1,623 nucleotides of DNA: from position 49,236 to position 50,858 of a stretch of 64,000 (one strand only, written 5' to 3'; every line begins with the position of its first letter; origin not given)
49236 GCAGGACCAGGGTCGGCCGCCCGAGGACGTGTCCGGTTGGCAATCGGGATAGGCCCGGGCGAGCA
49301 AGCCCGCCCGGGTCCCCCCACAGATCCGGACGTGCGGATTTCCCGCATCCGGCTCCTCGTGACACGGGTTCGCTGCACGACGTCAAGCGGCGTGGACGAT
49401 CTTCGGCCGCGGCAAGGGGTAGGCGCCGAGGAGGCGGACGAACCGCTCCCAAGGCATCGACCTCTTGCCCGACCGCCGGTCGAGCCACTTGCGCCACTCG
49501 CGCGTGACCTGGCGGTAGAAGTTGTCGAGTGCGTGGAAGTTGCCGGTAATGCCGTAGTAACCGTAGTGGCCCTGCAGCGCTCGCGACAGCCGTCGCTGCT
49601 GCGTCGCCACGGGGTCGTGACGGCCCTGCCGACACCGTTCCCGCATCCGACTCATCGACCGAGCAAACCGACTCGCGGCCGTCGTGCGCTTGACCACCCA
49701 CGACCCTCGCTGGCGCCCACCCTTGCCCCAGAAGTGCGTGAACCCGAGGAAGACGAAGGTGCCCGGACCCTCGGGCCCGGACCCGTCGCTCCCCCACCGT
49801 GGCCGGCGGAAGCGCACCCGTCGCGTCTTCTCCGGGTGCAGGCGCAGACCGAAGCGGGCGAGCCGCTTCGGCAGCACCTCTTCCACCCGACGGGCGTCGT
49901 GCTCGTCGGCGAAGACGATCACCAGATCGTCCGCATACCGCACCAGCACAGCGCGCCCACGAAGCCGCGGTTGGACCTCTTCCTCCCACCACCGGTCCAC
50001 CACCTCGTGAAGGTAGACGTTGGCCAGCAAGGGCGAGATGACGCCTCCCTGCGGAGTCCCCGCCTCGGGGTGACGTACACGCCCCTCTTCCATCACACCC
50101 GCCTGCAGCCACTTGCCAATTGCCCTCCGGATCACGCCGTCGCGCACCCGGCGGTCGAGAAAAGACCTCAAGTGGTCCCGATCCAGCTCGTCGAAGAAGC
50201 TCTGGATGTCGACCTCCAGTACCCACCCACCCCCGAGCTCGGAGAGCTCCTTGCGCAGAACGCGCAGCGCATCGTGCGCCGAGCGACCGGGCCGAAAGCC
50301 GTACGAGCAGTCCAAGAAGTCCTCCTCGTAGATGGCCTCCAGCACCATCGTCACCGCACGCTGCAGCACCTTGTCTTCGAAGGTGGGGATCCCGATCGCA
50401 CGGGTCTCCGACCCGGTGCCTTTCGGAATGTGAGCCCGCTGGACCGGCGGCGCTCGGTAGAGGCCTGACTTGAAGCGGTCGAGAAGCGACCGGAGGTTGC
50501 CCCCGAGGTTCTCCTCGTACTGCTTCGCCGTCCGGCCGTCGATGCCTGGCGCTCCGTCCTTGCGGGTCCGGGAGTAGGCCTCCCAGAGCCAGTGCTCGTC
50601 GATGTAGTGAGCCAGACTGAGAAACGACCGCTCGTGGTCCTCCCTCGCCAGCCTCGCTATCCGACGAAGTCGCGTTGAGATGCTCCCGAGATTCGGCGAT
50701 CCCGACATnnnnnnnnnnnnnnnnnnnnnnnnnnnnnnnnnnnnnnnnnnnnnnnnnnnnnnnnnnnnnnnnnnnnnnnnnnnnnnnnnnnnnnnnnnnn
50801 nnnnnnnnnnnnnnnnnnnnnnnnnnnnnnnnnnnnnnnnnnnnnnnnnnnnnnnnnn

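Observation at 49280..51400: Group II intron lies beside an uninterrupted paralog of its own insertion site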

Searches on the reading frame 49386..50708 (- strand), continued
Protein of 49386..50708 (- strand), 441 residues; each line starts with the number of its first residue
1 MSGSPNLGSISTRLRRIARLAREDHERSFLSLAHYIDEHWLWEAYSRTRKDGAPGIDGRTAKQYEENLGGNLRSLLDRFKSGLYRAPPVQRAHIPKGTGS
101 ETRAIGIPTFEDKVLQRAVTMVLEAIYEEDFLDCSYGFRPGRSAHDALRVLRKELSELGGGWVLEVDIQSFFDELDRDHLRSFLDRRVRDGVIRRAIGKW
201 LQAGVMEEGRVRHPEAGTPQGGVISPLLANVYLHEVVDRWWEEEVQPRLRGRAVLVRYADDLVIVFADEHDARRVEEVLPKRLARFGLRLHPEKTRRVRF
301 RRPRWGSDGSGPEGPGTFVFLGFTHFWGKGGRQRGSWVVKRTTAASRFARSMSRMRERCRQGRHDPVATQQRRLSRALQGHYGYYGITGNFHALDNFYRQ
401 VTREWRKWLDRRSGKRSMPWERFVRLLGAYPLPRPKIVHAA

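Call 71: find_encoding_contigs(protein=P0010, flank=3000, max_places=10)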
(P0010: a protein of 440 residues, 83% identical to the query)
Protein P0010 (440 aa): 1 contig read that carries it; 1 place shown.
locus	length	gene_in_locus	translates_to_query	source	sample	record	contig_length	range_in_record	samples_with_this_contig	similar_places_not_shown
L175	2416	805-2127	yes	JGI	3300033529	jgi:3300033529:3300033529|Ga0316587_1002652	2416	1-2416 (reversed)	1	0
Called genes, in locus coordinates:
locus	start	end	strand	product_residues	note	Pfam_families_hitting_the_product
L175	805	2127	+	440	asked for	PF00078:RVT_1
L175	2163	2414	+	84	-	?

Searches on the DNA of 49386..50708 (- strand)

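Call 80: search_rna_families(sources=[L128, L164, L175, L144, L127, L135, L152, L093, L086], threshold=gathering)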
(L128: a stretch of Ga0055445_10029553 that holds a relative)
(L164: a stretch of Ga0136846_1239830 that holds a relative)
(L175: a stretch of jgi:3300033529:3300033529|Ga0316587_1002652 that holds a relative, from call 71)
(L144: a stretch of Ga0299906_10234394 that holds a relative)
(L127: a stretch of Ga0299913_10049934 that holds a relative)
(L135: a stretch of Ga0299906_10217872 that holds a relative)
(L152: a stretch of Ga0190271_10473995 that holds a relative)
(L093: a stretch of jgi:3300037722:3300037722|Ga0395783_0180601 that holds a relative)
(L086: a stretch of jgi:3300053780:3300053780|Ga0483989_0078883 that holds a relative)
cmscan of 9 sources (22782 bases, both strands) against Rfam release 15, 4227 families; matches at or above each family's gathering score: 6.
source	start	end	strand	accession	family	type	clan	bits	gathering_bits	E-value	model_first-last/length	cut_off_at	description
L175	279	499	+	RF02005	group-II-D1D4-6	Intron;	CL00102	130.7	49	2.7e-37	1-225/225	no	Group II catalytic intron D1-D4-6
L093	201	417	+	RF02005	group-II-D1D4-6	Intron;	CL00102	119.7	49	8.5e-34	1-225/225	no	Group II catalytic intron D1-D4-6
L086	174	390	+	RF02005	group-II-D1D4-6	Intron;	CL00102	118.7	49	1.7e-33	1-225/225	no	Group II catalytic intron D1-D4-6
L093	2070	2149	+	RF00029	Intron_gpII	Intron;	-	47.1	40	1.4e-06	1-77/77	no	Group II catalytic intron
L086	2043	2122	+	RF00029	Intron_gpII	Intron;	-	47.1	40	1.4e-06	1-77/77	no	Group II catalytic intron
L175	2154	2233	+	RF00029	Intron_gpII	Intron;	-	46.8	40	1.6e-06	1-77/77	no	Group II catalytic intron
